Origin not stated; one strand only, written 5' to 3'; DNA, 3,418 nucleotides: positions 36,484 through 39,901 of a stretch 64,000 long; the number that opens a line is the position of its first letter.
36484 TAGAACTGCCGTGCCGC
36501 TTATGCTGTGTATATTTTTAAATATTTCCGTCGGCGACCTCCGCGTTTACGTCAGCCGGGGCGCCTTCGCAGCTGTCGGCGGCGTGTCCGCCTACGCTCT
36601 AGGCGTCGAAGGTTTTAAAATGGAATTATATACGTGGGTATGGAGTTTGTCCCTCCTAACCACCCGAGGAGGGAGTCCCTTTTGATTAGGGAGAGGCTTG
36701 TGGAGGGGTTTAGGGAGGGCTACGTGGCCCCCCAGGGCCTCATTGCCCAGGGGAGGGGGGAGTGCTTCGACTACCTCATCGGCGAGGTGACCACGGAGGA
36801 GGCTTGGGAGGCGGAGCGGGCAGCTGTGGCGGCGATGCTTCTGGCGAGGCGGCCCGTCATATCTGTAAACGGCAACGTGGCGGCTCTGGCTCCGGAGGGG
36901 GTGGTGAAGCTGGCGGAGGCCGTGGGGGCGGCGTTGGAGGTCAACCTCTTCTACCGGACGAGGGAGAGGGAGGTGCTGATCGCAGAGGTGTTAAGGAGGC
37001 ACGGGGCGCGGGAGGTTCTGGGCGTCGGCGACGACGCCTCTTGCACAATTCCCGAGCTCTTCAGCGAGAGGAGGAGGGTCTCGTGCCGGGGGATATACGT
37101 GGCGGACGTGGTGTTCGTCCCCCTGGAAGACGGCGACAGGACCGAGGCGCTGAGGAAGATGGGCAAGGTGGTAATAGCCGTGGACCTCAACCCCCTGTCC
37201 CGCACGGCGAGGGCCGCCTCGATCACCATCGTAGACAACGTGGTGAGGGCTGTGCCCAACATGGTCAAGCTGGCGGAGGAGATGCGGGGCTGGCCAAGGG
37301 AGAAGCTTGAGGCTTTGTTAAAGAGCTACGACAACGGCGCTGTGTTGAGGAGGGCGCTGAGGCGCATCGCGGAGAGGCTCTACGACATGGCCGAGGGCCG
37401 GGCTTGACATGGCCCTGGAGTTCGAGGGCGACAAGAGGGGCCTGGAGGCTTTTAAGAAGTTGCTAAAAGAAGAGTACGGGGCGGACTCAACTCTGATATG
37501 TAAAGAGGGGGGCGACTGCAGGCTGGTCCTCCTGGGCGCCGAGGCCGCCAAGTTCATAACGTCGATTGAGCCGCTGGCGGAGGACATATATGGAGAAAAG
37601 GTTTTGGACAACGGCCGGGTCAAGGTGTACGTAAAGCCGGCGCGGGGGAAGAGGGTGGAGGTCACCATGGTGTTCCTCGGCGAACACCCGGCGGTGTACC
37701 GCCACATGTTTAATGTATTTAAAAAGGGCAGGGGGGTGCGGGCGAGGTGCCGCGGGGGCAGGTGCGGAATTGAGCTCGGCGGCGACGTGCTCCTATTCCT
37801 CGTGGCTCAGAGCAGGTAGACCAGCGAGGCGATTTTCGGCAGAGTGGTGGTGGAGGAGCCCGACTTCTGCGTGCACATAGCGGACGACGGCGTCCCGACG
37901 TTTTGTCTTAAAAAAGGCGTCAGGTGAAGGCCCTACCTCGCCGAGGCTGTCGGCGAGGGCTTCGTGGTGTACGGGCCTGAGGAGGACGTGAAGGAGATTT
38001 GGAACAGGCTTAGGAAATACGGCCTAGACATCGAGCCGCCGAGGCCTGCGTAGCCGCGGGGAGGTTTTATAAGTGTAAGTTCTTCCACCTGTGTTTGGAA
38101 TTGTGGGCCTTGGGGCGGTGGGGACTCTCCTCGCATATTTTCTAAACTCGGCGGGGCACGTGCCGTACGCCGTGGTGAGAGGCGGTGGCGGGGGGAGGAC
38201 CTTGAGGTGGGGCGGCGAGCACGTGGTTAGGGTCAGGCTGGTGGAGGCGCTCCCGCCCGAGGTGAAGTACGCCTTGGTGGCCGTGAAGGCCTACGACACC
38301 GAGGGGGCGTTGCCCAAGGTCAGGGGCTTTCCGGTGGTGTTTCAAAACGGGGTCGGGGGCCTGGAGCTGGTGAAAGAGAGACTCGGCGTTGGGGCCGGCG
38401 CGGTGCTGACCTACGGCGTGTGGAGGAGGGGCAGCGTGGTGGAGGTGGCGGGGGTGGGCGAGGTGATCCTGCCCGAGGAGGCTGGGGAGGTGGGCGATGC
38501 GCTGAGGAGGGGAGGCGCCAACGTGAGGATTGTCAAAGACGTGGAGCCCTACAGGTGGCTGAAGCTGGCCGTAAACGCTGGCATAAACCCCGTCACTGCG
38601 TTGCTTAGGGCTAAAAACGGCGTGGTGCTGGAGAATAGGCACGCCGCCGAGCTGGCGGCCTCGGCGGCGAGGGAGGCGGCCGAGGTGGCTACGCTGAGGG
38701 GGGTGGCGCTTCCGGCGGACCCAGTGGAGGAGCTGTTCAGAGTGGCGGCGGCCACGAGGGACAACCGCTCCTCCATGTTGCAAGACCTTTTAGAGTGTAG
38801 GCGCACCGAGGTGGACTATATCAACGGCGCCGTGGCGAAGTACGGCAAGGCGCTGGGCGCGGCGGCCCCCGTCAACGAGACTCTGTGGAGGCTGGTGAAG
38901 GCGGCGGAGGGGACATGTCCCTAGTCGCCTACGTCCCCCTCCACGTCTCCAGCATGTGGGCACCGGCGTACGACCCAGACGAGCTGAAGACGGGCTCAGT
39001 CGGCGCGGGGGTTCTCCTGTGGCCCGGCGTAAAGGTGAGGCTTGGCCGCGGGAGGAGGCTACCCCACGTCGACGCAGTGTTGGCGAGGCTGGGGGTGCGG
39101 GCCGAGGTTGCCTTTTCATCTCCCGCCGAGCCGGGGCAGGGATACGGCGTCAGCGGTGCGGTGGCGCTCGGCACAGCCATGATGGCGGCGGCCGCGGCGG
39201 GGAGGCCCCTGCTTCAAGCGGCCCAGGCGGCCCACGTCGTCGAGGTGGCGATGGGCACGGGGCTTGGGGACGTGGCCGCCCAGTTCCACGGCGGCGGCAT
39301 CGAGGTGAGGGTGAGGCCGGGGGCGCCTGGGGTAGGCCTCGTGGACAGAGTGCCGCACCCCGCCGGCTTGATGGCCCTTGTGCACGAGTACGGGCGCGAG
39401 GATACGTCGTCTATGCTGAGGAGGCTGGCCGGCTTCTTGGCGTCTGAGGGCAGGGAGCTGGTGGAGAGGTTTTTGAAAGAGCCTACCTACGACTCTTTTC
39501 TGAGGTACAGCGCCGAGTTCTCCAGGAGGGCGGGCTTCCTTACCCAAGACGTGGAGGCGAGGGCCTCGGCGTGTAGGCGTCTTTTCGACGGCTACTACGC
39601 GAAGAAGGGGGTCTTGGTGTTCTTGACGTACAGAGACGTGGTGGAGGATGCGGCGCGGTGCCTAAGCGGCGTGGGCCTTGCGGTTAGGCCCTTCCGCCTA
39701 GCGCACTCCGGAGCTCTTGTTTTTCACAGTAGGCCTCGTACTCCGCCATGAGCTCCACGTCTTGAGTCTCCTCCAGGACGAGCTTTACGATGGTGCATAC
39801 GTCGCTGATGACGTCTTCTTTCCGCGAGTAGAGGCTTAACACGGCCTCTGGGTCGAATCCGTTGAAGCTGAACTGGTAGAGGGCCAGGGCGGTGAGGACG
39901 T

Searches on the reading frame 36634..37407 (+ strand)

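Call 54: search_protein_families(library=pfam, proteins=[window:36634-37407:+], max_evalue=0.001)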
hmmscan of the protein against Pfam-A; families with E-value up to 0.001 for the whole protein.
window:36634-37407:+ (257 aa): 1 family
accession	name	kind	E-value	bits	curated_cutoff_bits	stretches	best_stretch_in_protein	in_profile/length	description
PF02006.22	PPS_PS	-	4e-76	254.9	26.4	1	68-245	1-176/176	Phosphopantothenate/pantothenate synthetase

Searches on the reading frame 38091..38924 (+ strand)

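Call 54: search_protein_families(library=pfam, proteins=[window:38091-38924:+], max_evalue=0.001)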
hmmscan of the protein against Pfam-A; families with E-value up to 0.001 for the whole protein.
window:38091-38924:+ (277 aa): 2 families
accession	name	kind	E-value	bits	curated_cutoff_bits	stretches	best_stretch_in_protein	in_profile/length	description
PF08546.17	ApbA_C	-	1.1e-38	132.8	22.7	1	150-272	1-124/125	Ketopantoate reductase PanE/ApbA C terminal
PF02558.23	ApbA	-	2.2e-12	47.3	22.2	1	3-128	2-146/150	Ketopantoate reductase PanE/ApbA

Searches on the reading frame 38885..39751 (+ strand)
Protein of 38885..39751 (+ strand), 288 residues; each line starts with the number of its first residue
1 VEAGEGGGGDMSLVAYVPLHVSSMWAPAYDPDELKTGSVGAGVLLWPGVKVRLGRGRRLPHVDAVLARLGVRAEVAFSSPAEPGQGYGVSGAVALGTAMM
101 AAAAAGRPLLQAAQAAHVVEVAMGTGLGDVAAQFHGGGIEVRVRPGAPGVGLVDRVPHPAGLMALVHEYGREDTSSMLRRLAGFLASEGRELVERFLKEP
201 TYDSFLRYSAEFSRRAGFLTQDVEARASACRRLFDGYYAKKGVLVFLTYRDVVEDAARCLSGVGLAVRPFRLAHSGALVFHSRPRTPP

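Call 54: search_protein_families(library=pfam, proteins=[window:38885-39751:+], max_evalue=0.001)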
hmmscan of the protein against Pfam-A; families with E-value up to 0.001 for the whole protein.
window:38885-39751:+ (288 aa): 1 family
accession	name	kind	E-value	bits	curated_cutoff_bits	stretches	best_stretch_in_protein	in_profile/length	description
PF00288.32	GHMP_kinases_N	-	8.3e-06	26.4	22.3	1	65-137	10-87/87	GHMP kinases N terminal domain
